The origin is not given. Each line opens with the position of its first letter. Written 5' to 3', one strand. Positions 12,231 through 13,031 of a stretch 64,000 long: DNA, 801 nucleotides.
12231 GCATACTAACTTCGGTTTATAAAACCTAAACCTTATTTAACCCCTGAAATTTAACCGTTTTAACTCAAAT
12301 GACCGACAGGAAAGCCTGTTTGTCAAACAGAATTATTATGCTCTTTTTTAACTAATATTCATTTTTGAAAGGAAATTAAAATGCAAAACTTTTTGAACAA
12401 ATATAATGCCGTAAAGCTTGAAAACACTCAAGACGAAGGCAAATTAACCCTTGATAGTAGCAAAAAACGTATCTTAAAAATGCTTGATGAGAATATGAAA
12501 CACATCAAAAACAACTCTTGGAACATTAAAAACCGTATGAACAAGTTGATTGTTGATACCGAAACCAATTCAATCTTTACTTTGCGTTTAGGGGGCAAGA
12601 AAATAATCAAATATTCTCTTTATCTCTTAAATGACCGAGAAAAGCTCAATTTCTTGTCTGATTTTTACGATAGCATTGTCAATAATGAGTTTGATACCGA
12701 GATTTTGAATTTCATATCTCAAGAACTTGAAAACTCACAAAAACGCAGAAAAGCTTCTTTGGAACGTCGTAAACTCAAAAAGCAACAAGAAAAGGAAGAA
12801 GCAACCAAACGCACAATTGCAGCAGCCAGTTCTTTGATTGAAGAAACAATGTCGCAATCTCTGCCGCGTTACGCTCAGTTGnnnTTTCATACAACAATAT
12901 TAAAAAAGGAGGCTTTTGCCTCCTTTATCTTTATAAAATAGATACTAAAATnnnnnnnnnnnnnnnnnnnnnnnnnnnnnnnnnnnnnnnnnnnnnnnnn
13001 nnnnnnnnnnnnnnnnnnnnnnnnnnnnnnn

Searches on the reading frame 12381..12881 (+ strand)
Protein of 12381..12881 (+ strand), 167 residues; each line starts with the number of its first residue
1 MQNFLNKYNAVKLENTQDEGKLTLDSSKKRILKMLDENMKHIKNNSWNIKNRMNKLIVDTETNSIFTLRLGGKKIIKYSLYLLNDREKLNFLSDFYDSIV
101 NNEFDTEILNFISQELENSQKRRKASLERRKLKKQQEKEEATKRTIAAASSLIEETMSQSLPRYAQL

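Call 9: search_protein_families(library=pfam, proteins=[window:12381-12881:+], max_evalue=0.01)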
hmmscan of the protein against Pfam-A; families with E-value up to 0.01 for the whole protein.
window:12381-12881:+ (167 aa): 1 family
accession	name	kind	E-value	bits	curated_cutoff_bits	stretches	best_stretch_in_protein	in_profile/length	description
PF17170.10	DUF5128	-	0.00099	18.8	22.9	1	52-143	91-183/321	6-bladed beta-propeller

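Call 68: search_protein_families(library=padloc, proteins=[window:12381-12881:+], max_evalue=0.01)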
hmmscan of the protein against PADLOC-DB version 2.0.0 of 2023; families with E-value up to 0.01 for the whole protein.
window:12381-12881:+ (167 aa): 0 families
